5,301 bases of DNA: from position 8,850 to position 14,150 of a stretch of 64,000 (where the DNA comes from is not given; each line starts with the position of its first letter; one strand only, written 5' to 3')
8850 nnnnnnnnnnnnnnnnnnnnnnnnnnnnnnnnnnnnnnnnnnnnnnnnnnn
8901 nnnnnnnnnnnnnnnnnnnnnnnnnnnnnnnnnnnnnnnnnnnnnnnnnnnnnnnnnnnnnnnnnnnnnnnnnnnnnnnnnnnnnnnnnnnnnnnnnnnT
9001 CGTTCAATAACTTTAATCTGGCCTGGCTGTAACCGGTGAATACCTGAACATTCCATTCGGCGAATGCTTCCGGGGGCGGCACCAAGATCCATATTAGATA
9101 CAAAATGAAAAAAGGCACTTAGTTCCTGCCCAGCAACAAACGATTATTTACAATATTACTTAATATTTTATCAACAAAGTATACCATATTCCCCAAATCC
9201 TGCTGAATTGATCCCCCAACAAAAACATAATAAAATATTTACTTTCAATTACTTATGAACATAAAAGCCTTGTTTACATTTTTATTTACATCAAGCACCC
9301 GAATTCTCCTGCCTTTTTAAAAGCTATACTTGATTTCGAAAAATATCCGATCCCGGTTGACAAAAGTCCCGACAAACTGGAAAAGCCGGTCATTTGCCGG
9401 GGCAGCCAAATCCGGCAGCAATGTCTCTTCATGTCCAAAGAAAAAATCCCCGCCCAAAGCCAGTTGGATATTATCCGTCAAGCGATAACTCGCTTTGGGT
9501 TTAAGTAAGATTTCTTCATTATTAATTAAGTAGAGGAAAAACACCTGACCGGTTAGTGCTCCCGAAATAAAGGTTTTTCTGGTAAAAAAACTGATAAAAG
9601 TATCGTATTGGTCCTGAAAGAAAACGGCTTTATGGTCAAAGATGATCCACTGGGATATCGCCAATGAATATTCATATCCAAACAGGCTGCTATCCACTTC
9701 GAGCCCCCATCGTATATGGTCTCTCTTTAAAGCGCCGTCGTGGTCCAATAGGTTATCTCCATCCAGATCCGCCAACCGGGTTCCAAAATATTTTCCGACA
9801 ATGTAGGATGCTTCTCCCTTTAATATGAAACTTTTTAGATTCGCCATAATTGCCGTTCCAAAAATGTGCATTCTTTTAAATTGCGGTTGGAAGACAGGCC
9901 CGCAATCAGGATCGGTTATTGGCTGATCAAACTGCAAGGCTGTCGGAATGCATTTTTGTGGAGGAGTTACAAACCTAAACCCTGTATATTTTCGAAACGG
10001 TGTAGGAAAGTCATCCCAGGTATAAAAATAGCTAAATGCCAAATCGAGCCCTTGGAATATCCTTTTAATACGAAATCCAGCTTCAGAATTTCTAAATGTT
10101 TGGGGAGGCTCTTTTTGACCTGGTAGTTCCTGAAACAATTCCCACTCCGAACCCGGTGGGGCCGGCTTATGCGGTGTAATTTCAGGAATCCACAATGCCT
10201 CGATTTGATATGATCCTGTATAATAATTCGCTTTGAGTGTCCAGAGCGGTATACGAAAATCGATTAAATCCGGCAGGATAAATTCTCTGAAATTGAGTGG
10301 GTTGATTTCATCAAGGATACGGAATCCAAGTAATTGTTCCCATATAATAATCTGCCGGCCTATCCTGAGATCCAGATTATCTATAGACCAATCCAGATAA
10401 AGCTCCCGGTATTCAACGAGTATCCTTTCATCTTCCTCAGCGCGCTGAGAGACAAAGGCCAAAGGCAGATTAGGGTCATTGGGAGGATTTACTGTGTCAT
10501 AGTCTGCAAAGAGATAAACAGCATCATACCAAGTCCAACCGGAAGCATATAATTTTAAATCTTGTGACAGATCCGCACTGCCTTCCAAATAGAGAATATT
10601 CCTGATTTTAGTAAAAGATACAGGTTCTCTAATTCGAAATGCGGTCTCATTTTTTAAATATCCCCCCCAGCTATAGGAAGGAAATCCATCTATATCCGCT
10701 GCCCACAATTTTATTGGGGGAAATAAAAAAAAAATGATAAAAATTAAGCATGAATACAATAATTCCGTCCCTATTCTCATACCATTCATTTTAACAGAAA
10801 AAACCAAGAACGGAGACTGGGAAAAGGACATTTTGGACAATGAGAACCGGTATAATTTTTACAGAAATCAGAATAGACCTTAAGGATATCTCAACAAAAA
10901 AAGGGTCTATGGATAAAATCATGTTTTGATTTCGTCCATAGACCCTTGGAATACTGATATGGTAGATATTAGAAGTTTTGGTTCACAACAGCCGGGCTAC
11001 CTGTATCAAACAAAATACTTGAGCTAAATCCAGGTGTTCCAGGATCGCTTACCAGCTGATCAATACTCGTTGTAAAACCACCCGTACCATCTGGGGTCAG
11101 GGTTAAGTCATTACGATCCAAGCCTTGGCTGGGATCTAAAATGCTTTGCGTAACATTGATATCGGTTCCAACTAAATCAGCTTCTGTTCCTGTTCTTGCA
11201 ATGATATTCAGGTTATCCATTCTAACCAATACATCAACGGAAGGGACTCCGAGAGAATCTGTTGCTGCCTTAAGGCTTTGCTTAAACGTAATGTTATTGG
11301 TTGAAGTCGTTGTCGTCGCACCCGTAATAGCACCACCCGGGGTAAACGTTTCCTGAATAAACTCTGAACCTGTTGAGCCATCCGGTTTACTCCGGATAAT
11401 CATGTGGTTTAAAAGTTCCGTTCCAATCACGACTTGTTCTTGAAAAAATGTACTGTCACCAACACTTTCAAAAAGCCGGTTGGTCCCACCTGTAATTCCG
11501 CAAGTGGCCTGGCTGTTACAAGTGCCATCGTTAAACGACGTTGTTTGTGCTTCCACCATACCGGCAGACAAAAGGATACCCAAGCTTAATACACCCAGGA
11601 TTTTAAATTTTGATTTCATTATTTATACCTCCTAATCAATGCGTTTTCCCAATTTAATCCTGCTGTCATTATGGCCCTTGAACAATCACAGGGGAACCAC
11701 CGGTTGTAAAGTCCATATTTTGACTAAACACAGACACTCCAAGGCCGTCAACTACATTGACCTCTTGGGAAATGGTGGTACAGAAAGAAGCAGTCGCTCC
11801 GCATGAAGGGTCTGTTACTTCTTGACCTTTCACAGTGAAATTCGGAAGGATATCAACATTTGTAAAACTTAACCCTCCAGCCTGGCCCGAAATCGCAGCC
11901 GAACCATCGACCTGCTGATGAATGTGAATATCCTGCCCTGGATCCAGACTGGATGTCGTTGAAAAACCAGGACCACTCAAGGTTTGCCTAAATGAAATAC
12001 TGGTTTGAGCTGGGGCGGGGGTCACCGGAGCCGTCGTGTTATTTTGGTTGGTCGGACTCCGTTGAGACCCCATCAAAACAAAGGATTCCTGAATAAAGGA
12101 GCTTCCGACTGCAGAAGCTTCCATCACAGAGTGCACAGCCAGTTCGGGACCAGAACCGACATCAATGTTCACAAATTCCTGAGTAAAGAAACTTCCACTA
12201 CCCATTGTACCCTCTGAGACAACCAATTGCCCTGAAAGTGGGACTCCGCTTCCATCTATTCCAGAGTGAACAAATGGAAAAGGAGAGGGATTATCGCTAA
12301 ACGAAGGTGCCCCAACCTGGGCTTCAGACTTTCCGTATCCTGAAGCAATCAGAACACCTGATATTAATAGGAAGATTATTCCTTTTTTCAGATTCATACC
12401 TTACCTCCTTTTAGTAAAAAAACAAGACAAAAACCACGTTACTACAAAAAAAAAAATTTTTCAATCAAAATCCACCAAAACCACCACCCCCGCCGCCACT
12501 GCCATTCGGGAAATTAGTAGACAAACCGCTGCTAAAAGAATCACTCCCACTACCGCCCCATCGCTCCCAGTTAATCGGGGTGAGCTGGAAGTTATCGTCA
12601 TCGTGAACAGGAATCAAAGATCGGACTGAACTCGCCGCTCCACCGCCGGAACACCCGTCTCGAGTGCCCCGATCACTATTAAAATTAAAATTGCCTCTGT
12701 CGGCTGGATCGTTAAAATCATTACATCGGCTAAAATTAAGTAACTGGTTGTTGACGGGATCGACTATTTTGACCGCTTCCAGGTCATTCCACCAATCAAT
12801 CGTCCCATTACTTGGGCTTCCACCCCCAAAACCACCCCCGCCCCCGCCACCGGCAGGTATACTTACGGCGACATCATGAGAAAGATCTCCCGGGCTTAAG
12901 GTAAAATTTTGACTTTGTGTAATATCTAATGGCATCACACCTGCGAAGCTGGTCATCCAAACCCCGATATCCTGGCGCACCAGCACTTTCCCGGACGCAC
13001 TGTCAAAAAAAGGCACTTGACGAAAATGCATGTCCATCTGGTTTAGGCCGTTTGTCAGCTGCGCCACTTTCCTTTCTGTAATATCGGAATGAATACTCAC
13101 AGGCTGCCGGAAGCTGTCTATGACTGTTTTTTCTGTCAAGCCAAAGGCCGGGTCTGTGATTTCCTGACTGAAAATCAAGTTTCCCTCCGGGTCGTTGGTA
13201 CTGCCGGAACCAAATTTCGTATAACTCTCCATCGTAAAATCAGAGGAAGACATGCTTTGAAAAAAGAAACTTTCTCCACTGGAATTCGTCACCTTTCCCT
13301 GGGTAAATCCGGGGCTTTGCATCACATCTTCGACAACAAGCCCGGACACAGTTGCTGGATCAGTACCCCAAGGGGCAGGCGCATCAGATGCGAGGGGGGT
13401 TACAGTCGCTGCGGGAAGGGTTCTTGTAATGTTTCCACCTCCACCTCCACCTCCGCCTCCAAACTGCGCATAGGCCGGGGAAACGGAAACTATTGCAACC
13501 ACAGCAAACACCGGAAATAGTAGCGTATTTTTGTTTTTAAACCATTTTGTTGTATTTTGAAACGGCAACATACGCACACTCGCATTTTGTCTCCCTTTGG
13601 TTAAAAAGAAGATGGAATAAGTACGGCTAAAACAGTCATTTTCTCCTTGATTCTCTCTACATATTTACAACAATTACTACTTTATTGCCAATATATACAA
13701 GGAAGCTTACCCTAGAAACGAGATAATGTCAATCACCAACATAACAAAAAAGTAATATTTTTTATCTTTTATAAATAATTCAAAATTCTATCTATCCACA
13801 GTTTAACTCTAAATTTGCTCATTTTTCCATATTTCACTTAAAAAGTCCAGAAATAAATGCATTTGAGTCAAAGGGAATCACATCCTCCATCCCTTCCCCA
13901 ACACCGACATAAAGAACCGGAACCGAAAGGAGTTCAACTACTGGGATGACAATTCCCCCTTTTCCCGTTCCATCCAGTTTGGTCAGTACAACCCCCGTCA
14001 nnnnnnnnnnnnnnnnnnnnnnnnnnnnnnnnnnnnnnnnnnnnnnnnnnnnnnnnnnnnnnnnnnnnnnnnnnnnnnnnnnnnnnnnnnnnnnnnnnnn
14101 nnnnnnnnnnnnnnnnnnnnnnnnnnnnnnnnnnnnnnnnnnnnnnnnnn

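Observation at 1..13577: All-exported eight-gene envelope locus with no cytoplasmic partner: candidate undescribed surface secretion/assembly system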

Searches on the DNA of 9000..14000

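Call 93: search_rna_families(source=window, start=9000, end=14000, threshold=evalue, max_evalue=1)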
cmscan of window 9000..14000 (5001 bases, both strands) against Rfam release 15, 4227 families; matches with E-value up to 1: 0.
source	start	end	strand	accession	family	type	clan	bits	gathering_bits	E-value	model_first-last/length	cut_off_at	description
